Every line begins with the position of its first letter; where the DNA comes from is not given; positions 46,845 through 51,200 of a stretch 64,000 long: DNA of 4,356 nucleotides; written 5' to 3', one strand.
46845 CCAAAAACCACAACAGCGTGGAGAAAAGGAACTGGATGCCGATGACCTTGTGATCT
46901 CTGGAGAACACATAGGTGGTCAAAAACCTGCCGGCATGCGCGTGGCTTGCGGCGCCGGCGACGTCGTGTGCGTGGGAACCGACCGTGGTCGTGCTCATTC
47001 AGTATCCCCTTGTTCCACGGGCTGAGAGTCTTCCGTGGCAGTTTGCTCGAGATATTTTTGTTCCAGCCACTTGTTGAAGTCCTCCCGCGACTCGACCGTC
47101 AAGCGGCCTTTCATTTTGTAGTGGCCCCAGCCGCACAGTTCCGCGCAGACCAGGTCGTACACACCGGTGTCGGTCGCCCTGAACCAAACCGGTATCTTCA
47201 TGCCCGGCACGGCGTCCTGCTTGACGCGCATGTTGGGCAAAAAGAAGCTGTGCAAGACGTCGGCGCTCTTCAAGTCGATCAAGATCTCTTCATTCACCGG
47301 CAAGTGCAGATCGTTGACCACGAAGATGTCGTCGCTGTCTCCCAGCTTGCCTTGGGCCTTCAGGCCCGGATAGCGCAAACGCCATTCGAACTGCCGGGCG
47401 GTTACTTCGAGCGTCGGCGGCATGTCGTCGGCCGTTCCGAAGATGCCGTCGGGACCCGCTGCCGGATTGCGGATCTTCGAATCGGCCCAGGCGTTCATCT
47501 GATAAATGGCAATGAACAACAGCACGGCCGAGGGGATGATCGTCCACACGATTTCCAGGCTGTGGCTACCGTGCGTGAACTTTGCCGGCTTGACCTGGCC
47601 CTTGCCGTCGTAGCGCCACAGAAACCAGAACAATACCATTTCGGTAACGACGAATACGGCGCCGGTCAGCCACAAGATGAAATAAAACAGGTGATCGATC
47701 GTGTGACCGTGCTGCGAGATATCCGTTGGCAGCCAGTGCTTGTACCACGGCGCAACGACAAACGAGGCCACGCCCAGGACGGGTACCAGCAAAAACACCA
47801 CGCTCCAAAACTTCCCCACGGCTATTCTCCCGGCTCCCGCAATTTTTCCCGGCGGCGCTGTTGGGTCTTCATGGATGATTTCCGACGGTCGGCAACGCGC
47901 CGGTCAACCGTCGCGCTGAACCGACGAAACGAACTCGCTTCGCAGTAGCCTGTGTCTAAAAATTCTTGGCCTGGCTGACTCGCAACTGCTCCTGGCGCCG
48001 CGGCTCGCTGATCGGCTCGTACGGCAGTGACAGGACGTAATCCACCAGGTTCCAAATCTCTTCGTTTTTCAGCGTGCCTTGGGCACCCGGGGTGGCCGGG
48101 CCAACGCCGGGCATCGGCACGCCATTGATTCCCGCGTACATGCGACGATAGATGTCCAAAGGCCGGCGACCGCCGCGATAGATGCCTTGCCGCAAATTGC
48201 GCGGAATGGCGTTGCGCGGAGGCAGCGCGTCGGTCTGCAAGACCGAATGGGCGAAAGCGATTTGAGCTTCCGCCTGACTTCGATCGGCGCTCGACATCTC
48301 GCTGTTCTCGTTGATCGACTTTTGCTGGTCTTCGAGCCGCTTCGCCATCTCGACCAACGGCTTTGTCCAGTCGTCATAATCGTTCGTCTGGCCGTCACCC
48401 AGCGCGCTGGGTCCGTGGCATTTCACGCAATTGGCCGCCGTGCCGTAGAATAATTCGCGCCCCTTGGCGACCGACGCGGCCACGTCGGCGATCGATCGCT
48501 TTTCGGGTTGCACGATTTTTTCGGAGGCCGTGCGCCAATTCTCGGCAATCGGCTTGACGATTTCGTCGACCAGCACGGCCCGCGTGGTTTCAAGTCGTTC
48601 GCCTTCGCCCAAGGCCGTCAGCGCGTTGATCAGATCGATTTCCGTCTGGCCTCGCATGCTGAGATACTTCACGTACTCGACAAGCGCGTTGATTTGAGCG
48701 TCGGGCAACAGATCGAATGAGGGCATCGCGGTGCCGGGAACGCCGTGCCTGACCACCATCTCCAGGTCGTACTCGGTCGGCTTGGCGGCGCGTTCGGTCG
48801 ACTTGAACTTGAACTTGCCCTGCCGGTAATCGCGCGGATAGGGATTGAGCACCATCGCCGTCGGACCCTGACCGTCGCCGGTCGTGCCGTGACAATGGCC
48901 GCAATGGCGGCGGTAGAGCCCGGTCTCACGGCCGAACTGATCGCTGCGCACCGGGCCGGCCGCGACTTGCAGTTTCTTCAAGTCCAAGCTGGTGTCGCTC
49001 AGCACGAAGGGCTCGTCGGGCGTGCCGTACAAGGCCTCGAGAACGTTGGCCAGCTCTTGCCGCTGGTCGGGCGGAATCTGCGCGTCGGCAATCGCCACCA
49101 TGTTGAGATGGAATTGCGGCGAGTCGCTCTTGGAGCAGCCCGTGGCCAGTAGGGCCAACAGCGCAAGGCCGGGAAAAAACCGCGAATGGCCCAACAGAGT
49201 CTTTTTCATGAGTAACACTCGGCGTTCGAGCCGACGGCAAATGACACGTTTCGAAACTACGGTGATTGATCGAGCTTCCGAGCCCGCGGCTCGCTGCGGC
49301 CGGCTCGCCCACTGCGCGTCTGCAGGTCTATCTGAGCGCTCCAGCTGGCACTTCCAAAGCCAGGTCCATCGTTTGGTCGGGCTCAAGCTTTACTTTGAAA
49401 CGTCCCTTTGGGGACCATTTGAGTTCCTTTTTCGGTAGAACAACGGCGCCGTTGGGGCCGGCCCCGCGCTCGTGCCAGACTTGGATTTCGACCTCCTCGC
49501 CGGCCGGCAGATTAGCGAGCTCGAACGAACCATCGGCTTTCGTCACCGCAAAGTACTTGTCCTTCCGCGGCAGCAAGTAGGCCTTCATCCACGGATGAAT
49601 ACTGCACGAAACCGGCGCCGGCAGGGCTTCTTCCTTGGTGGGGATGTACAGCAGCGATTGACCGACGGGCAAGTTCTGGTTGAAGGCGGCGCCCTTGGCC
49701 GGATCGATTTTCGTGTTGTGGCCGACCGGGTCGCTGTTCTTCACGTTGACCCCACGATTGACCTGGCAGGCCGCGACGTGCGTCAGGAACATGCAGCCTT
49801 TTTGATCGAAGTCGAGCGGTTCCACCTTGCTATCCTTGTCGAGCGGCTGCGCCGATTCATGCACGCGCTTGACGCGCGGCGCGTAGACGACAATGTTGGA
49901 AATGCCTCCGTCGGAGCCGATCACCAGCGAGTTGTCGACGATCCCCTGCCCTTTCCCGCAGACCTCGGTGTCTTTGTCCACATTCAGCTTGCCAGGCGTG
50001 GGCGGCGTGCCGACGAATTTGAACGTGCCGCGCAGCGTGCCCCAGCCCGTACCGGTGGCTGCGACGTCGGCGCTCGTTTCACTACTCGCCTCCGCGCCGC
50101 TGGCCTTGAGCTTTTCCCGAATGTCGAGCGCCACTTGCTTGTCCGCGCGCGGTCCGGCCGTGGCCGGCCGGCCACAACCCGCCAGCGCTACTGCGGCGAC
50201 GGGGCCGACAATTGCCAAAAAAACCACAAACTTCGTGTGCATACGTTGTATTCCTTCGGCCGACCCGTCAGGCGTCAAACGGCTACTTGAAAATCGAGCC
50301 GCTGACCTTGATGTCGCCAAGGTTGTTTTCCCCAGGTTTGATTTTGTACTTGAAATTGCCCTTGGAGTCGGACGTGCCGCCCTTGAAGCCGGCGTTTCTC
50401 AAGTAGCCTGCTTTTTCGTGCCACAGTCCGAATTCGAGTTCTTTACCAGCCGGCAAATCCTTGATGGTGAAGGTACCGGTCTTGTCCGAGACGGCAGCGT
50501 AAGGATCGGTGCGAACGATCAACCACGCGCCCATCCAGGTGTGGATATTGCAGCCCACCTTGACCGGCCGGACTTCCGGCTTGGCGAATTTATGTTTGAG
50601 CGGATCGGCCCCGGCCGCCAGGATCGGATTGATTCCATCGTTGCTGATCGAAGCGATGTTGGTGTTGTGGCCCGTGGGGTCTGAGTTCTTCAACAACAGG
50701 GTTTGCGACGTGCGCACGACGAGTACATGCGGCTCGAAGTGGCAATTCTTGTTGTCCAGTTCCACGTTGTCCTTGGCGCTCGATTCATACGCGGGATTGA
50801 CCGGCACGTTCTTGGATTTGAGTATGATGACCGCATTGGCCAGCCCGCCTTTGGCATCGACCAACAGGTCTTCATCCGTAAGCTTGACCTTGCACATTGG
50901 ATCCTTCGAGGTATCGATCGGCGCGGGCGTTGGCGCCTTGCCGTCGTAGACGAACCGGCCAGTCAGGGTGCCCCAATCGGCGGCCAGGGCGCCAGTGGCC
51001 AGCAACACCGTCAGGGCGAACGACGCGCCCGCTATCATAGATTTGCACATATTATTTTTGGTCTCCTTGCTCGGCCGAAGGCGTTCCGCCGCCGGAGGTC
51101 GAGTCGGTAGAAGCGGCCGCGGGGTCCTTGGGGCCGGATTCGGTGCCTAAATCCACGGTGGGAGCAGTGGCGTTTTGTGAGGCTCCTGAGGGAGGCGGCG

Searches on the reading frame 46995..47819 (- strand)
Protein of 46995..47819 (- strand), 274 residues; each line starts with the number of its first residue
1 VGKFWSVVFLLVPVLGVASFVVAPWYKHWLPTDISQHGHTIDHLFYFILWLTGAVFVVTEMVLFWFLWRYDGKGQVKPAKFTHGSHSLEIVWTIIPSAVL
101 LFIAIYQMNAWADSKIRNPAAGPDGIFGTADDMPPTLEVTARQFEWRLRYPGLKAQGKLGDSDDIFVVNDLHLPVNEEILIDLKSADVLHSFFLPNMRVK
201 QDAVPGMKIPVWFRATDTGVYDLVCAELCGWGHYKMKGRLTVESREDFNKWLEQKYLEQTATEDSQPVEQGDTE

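Call 8: search_protein_families(library=pfam, proteins=[window:46995-47819:-], max_evalue=0.01)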
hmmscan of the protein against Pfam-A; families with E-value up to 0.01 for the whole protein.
window:46995-47819:- (274 aa): 3 families
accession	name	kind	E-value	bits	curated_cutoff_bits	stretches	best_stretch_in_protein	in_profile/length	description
PF00116.26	COX2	-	1.3e-13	51.4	22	1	165-236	42-113/120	Cytochrome C oxidase subunit II, periplasmic domain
PF02790.20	COX2_TM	-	1.9e-11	44.4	22.8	1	30-108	8-86/88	Cytochrome C oxidase subunit II, transmembrane domain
PF13473.12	Cupredoxin_1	-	0.00037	20.9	27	1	163-242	29-104/104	Cupredoxin-like domain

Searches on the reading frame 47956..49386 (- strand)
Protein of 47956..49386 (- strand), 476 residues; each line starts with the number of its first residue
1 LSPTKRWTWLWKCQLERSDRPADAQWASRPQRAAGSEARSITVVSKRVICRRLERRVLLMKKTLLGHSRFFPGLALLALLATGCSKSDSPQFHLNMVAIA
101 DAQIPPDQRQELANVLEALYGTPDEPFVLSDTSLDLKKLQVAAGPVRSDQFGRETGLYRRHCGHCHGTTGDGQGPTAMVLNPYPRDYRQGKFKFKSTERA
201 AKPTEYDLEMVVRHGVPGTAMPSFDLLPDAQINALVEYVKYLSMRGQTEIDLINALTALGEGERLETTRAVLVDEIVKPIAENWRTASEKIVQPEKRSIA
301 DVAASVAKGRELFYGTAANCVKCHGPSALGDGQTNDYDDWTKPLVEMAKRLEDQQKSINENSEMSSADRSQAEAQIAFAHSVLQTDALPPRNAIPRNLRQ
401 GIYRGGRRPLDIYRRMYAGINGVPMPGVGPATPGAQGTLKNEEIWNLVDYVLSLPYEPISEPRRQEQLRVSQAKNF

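Call 8: search_protein_families(library=pfam, proteins=[window:47956-49386:-], max_evalue=0.01)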
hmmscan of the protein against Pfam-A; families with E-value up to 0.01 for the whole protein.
window:47956-49386:- (476 aa): 2 families
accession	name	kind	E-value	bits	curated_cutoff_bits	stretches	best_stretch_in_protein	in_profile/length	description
PF00034.26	Cytochrom_C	-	3.6e-20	73.5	21.3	2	157-242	7-89/90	Cytochrome c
PF13442.11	Cytochrome_CBB3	-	1e-16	61.5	27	1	156-239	8-68/68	Cytochrome C oxidase, cbb3-type, subunit III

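Call 33: search_protein_families(library=ncbifam, proteins=[window:47956-49386:-], max_evalue=0.01)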
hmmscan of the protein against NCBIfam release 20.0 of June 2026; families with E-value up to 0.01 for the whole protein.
window:47956-49386:- (476 aa): 6 families
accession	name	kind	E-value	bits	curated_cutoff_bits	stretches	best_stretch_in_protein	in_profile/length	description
NF033864.1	cytochrome579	equivalog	3.8e-10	39.8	280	2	161-194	61-94/179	cytochrome 579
NF011054.0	PRK14486.1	equivalog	7e-10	38.9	447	1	286-335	195-243/294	putative bifunctional cbb3-type cytochrome c oxidase subunit II/cytochrome c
TIGR00782.1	ccoP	equivalog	9e-09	35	179.95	1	150-253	104-203/285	cytochrome-c oxidase, cbb3-type subunit III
NF050122.1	bc1_QcrC_actin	exception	0.00011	21.6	200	0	298-331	33-63/253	cytochrome bc1 complex diheme cytochrome c subunit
TIGR04485.1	thiosulf_SoxX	equivalog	0.00072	20.2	61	0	318-454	3-78/78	sulfur oxidation c-type cytochrome SoxX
NF040606.1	CytoC_perox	subfamily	0.0064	15.7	150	0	304-362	296-347/524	di-heme-cytochrome C peroxidase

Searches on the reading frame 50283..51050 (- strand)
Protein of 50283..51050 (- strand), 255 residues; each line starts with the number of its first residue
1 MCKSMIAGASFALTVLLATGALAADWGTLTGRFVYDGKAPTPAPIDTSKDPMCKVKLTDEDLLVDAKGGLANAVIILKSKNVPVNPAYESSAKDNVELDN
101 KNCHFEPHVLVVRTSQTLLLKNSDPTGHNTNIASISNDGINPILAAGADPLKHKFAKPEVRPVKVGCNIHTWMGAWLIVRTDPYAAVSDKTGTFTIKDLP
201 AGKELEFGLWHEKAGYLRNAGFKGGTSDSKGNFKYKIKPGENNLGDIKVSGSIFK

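Call 8: search_protein_families(library=pfam, proteins=[window:50283-51050:-], max_evalue=0.01)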
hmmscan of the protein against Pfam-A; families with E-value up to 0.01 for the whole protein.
window:50283-51050:- (255 aa): 1 family
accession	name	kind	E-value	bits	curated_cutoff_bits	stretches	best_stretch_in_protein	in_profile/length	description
PF13715.12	CarbopepD_reg_2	-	0.00098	19.5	32.2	0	177-203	19-45/88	CarboxypepD_reg-like domain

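Call 33: search_protein_families(library=ncbifam, proteins=[window:50283-51050:-], max_evalue=0.01)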
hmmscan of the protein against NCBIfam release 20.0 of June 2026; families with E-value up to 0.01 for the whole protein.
window:50283-51050:- (255 aa): 0 families

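Call 70: search_solved_structures(query=window:50283-51050:-, max_evalue=10, show_alignments=1)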
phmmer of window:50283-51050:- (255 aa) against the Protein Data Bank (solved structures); distinct sequences matched with E-value up to 10: 4.
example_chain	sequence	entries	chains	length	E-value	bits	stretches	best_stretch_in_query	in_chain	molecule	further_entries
4hcf_A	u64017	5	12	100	0.24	14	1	95-158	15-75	Cupredoxin 1 | Cytochrome B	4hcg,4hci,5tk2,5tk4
1z8m_A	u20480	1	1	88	0.33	13.5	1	62-113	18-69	conserved hypothetical protein HP0894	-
4ltt_A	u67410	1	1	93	0.38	13.4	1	62-113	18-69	Uncharacterized protein, toxin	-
4ls4_A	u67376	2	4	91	1.6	11.3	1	62-113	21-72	Uncharacterized protein, Toxin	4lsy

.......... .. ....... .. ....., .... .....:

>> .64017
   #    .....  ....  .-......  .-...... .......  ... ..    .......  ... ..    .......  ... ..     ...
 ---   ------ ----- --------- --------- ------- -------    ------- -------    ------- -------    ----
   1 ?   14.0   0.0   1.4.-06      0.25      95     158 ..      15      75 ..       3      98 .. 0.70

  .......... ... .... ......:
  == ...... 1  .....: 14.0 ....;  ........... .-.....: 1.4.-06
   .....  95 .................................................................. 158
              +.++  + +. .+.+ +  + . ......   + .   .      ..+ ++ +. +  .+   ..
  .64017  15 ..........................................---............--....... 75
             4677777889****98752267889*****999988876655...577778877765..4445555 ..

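Call 87: search_solved_structures(query=A3, max_evalue=1, show_alignments=2)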
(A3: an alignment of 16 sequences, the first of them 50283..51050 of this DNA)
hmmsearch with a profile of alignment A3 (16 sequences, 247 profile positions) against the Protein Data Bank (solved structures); distinct sequences matched with E-value up to 1: 15.
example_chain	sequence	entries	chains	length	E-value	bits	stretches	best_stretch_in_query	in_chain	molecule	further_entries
2gb2_A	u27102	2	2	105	0.0013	21.6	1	78-167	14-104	Amicyanin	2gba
1sfd_A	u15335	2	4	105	0.012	18.4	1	78-167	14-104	Amicyanin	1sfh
1sf3_A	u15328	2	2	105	0.016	18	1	78-167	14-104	Amicyanin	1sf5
4p5r_A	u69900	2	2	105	0.046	16.5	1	78-167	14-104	Amicyanin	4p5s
1mda_A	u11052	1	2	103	0.054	16.3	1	78-167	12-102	AMICYANIN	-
1aac_A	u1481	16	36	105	0.054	16.3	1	78-167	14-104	AMICYANIN | PROTEIN (AMICYANIN)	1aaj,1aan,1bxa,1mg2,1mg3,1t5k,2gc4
2qdv_A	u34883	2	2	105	0.11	15.3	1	78-167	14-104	Amicyanin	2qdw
4wi0_B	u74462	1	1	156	0.19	14.5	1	173-197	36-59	Cellulosomal scaffoldin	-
9cck_A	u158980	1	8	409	0.2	14.5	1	94-165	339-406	Copper-containing nitrite reductase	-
4u3s_B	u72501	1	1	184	0.25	14.1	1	173-197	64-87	Cellulosomal scaffoldin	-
5fc9_A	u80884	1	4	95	0.29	13.9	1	98-165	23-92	Blue (Type 1) copper domain protein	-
5g5d_B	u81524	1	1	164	0.54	13.1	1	172-191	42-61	CELLULOSOMAL-SCAFFOLDING PROTEIN A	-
2b59_B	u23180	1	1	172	0.58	12.9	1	172-191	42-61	Cellulosomal scaffolding protein A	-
3ply_A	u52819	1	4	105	0.66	12.8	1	78-167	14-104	Amicyanin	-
3ie9_A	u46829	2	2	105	0.76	12.6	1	78-167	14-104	Amicyanin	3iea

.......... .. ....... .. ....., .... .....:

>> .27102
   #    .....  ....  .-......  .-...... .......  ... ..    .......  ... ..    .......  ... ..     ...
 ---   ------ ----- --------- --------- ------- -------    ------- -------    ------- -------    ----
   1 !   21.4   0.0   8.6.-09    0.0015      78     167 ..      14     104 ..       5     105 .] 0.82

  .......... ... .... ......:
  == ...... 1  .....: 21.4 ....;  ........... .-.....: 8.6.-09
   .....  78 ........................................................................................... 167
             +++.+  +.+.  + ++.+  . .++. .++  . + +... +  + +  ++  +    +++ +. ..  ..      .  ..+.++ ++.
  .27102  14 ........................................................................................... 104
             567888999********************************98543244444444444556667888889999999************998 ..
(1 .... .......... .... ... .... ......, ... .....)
